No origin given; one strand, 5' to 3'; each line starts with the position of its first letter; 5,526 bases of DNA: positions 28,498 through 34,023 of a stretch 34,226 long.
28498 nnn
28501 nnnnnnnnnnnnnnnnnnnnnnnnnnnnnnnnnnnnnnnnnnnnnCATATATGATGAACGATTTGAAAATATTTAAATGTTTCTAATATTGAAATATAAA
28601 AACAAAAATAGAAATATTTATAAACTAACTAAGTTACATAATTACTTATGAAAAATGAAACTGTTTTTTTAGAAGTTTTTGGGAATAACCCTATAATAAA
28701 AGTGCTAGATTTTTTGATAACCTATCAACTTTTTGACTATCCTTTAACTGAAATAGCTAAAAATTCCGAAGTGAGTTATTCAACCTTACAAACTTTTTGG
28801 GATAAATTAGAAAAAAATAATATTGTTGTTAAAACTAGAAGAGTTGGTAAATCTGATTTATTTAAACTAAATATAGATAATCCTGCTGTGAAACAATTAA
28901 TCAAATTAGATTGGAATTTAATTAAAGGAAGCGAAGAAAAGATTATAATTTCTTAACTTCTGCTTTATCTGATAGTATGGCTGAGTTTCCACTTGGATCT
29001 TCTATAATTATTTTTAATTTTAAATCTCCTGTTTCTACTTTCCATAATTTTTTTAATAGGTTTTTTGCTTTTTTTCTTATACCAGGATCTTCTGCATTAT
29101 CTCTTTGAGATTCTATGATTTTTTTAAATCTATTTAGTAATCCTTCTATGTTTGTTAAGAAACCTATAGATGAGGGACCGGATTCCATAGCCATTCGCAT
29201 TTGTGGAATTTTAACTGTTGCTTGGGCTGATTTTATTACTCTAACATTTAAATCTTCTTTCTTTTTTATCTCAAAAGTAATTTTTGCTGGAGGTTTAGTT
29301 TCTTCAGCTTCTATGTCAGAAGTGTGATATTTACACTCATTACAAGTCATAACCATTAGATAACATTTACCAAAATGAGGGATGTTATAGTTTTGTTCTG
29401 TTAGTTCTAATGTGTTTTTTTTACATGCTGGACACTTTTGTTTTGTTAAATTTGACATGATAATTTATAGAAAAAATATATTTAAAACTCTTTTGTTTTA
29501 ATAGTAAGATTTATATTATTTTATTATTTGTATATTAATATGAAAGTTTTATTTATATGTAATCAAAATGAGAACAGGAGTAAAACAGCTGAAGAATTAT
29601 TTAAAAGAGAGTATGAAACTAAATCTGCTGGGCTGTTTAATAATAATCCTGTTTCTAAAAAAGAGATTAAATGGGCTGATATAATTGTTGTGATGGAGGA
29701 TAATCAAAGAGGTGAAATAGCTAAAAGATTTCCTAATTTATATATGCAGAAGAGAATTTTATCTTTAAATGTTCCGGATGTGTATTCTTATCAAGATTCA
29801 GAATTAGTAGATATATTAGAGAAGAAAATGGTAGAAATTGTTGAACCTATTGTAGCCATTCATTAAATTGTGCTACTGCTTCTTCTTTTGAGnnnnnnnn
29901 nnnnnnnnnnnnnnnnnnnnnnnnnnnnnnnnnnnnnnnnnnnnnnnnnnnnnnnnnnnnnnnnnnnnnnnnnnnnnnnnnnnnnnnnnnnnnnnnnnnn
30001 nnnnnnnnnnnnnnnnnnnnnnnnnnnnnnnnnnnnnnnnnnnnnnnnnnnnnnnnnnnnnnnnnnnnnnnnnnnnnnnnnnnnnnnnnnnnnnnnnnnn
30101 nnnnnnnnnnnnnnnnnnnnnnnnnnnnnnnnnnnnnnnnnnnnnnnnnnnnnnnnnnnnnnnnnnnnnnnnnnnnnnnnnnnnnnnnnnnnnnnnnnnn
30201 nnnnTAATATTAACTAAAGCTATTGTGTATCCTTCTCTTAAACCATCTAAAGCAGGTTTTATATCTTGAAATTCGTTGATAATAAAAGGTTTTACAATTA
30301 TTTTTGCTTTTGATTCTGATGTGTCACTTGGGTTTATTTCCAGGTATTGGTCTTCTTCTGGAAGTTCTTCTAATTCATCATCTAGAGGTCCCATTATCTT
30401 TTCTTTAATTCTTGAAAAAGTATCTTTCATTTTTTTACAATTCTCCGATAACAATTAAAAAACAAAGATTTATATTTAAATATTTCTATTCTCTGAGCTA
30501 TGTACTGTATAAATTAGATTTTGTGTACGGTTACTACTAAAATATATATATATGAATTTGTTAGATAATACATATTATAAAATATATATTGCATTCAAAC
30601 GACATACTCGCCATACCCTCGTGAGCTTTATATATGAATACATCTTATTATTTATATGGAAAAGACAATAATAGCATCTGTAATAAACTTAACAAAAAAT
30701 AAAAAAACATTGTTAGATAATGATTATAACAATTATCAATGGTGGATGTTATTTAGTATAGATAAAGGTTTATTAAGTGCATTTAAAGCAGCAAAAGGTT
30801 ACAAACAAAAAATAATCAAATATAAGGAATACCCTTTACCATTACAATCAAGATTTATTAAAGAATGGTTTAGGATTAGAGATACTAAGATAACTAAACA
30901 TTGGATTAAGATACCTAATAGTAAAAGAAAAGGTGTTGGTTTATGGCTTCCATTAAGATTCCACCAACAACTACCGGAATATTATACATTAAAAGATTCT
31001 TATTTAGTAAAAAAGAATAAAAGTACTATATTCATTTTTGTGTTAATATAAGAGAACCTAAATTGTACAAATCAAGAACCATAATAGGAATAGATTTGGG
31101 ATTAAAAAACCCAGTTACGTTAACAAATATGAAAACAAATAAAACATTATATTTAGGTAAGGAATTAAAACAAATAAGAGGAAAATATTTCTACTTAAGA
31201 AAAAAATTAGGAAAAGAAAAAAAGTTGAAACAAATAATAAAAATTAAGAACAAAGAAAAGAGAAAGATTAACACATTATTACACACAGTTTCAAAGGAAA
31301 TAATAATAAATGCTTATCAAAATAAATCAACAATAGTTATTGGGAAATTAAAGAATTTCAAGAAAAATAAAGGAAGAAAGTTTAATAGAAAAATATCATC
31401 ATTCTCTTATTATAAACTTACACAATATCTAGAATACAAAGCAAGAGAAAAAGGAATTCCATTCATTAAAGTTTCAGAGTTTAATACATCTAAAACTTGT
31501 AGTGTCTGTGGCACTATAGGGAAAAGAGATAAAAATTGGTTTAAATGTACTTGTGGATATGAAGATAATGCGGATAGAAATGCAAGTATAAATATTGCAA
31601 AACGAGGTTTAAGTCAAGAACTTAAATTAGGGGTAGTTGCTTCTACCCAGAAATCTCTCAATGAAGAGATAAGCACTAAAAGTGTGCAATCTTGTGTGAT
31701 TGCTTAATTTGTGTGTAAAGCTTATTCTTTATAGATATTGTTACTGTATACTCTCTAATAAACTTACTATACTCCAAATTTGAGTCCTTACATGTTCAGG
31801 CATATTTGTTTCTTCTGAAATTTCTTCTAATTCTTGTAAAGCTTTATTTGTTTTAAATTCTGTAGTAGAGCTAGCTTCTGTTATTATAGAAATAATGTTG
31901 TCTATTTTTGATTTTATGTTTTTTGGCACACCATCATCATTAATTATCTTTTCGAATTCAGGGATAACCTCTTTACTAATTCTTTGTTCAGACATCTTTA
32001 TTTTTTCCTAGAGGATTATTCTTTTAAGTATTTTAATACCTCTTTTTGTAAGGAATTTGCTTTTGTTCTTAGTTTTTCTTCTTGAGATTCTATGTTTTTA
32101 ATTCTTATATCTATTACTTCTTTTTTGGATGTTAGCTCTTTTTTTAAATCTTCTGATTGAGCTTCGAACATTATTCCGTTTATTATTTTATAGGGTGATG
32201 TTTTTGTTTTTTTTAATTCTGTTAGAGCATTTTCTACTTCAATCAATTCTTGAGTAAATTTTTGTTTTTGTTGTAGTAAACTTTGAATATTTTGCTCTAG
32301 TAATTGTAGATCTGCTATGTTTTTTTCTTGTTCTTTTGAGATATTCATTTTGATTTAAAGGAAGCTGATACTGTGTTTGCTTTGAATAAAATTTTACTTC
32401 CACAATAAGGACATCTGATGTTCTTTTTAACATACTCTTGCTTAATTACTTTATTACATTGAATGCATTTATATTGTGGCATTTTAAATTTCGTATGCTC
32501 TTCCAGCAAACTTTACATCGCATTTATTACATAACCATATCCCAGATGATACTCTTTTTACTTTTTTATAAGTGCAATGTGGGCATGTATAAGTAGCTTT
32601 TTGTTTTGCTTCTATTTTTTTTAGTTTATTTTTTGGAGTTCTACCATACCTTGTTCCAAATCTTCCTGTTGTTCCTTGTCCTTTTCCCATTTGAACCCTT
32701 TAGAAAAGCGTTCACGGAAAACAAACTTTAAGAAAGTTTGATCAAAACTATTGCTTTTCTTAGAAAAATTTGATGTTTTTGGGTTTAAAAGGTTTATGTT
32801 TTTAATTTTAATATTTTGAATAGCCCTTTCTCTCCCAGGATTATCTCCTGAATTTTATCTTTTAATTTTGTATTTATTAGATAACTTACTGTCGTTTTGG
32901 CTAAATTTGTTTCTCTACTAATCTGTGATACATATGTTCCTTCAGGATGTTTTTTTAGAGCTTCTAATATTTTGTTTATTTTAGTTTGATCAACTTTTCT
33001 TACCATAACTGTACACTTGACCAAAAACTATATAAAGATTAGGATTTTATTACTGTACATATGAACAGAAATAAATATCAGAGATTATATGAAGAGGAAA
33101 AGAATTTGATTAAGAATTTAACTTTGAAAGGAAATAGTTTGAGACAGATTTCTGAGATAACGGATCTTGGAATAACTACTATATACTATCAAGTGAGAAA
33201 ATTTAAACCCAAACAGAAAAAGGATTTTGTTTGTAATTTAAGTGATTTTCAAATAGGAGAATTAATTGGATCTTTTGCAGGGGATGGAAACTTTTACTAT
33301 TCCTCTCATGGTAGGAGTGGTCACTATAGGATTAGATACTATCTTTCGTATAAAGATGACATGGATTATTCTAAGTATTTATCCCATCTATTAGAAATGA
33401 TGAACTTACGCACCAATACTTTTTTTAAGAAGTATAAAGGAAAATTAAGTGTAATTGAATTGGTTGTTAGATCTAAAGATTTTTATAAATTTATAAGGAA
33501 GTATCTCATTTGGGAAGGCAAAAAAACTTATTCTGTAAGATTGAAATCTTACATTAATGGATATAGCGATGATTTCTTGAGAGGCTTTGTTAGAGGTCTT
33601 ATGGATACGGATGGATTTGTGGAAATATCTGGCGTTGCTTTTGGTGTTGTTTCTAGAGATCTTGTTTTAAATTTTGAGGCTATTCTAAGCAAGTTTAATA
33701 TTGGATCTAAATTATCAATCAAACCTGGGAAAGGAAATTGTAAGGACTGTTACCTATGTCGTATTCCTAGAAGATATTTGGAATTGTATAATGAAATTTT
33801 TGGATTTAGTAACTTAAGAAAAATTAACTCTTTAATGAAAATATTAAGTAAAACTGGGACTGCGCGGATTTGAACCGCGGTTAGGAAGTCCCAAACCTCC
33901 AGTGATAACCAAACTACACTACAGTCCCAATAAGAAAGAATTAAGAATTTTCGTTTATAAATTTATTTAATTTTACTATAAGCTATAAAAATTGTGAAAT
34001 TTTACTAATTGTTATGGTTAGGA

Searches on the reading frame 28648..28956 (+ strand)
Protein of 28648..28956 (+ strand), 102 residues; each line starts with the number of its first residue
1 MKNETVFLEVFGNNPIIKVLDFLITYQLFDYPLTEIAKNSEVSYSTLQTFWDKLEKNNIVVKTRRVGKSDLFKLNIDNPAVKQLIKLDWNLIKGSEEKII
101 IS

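Call 30: search_protein_families(library=pfam, proteins=[window:28648-28956:+], max_evalue=0.01)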
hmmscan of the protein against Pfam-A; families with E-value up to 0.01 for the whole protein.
window:28648-28956:+ (102 aa): 1 family
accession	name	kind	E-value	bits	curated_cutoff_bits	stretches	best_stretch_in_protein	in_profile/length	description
PF01047.28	MarR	-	0.0015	18.8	24.6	1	32-65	19-52/59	MarR family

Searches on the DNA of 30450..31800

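Call 87: search_rna_families(source=window, start=30450, end=31800, threshold=evalue, max_evalue=1)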
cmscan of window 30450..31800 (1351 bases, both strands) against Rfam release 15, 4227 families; matches with E-value up to 1: 0.
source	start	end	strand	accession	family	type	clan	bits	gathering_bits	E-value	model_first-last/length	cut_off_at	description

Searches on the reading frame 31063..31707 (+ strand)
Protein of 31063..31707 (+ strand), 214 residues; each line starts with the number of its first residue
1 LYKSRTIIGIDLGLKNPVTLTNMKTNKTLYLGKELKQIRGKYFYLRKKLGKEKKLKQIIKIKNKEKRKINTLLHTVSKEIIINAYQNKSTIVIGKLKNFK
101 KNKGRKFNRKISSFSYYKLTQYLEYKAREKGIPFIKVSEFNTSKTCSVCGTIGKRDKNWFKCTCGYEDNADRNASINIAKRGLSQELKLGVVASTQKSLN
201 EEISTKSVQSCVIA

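Call 9: search_protein_families(library=pfam, proteins=[window:31063-31707:+], max_evalue=0.01)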
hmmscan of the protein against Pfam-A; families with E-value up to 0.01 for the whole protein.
window:31063-31707:+ (214 aa): 2 families
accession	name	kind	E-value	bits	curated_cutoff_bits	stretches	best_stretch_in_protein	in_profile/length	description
PF07282.18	Cas12f1-like_TNB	-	9e-24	83.9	26.3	1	116-178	1-60/60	Cas12f1-like, TNB domain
PF01385.25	OrfB_IS605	-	5.6e-05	23.8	30.5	1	6-85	17-104/120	Probable transposase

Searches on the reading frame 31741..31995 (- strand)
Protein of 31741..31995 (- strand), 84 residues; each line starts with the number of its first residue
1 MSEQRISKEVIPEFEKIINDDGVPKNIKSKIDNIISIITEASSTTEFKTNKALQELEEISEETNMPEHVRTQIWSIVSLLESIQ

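Call 69: find_encoding_contigs(protein=window:31741-31995:-, flank=4000, max_places=10)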
Protein window:31741-31995:- (84 aa): 4 contigs read that carry it; 2 places shown.
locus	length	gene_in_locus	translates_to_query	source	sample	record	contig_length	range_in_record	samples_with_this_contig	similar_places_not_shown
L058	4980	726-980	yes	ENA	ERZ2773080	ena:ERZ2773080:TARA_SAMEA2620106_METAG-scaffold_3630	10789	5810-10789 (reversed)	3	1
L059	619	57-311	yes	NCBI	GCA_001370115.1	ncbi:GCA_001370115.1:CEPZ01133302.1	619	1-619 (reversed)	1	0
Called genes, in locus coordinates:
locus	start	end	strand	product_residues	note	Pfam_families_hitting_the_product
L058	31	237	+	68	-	PF01780:Ribosomal_L37ae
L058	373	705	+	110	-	PF01920:Prefoldin_2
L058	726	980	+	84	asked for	PF03685:UPF0147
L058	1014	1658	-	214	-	PF07282:Cas12f1-like_TNB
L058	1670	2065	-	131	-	-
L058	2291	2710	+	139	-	PF04472:SepF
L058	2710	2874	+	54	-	-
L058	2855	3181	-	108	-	PF01451:LMWPc (faint)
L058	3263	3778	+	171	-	PF03367:Zn_ribbon_ZPR1 (weak), PF22794:jr-ZPR1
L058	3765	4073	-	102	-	-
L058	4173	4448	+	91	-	-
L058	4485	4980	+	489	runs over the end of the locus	PF00587:tRNA-synt_2b, PF03129:HGTP_anticodon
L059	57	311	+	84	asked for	PF03685:UPF0147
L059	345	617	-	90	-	PF07282:Cas12f1-like_TNB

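Call 70: find_homologous_proteins(query=L058:2291-2710:+, max_evalue=1e-20)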
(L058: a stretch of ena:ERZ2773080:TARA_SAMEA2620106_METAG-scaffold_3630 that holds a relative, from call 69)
Query L058:2291-2710:+ (139 aa): 4116 proteins with E <= 1e-20 among 4144 candidates; the best 120 are listed.
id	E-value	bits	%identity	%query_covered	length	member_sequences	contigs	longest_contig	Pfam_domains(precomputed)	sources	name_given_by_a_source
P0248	5.0e-84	297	100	100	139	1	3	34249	PF04472.18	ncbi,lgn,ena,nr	ncbi:MAG: hypothetical protein CMH62_01075 [Nanoarchaeota archaeon]|nr:hypothetical protein [Nanoarc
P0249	1.2e-69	250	82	100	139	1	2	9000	PF04472.18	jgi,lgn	-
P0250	1.2e-65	237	80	100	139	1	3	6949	PF04472.18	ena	-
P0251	8.7e-65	235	79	90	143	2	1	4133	PF04472.18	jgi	jgi:SepF-like predicted cell division protein (DUF552 family)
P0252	9.1e-65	234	77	100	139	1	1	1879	PF04472.18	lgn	-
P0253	2.1e-64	233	82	90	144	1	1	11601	PF04472.18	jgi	jgi:SepF-like predicted cell division protein (DUF552 family)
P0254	2.8e-64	233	79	100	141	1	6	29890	PF04472.18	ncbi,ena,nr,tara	ncbi:MAG: hypothetical protein CMH64_02025 [Nanoarchaeota archaeon]|nr:hypothetical protein [Nanoarc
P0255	1.1e-63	231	78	100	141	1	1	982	PF04472.18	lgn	-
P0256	6.7e-60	219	82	88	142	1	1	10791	PF04472.18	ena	-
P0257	8.8e-60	218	76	97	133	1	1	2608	PF04472.18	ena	-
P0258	1.0e-59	218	82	88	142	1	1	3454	PF04472.18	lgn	-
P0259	1.7e-59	217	81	88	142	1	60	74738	PF04472.18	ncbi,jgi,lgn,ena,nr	ncbi:cell division protein SepF [Candidatus Woesearchaeota archaeon]|nr:cell division protein SepF [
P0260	2.1e-59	217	75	100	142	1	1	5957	PF04472.18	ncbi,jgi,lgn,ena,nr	ncbi:MAG: cell division protein SepF [Nanoarchaeota archaeon]|nr:cell division protein SepF [Nanoarc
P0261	6.6e-59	215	81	88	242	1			PF04472.18,PF22794.2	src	-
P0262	2.2e-58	214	73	100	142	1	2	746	PF04472.18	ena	-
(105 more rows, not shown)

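Call 71: find_encoding_contigs(protein=P0254, flank=10000, max_places=1)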
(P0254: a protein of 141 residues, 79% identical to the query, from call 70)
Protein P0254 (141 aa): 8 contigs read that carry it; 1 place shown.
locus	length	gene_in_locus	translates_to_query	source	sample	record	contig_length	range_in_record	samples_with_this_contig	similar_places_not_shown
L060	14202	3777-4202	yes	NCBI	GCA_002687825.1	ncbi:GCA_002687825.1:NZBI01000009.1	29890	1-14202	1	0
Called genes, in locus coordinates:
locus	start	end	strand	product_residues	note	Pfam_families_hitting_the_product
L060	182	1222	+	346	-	-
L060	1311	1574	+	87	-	PF02697:VAPB_antitox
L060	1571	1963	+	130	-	PF01850:PIN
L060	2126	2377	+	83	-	-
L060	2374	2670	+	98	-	-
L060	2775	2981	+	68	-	PF01780:Ribosomal_L37ae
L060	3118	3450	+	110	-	PF01920:Prefoldin_2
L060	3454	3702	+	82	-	PF03685:UPF0147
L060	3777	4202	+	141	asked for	PF04472:SepF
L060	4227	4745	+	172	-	PF03367:Zn_ribbon_ZPR1, PF22794:jr-ZPR1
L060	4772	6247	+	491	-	PF28494:GlyRS_ins_1 (faint), PF00587:tRNA-synt_2b, PF03129:HGTP_anticodon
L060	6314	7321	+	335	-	-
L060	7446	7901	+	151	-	PF11969:DcpS_C (faint), PF01230:HIT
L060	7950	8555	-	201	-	-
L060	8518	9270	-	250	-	-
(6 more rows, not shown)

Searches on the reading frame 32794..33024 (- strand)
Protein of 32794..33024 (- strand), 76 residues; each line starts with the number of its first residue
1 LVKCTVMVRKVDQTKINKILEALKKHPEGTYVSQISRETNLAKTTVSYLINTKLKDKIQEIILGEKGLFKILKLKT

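Call 9: search_protein_families(library=pfam, proteins=[window:32794-33024:-], max_evalue=0.01)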
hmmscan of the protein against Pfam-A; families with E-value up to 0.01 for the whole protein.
window:32794-33024:- (76 aa): 7 families
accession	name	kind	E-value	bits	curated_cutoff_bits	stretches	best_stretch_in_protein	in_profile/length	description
PF09339.16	HTH_IclR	-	2.4e-06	27.6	22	1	18-52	7-41/52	IclR helix-turn-helix domain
PF01022.26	HTH_5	-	0.00028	21.1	22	1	18-48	6-34/47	Bacterial regulatory protein, arsR family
PF12802.13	MarR_2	-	0.00052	20.6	27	1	19-51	10-42/61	MarR family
PF13412.12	HTH_24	-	0.0018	18.3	21.9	1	18-52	7-40/48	Winged helix-turn-helix DNA-binding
PF12840.13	HTH_20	-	0.0039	17.6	27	1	19-48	9-37/51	Helix-turn-helix domain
PF21212.3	Dimerisation2-like_dom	-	0.0055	17.5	27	1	18-55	24-61/72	Dimerisation2-like domain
PF02796.21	HTH_7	-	0.006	17.1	23.8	0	16-46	6-38/45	Helix-turn-helix domain of resolvase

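Call 55: search_protein_families(library=ncbifam, proteins=[window:32794-33024:-], max_evalue=0.01)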
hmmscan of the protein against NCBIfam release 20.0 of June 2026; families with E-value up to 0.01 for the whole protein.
window:32794-33024:- (76 aa): 0 families

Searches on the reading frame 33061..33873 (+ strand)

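Call 9: search_protein_families(library=pfam, proteins=[window:33061-33873:+], max_evalue=0.01)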
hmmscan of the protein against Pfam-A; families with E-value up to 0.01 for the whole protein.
window:33061-33873:+ (270 aa): 2 families
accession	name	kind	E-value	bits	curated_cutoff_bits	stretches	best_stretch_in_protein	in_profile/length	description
PF14528.11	LAGLIDADG_3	-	2.6e-13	50.5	22.5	1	171-247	1-81/82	LAGLIDADG-like domain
PF13936.12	HTH_38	-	0.0044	17.2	27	1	5-46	1-42/44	Helix-turn-helix domain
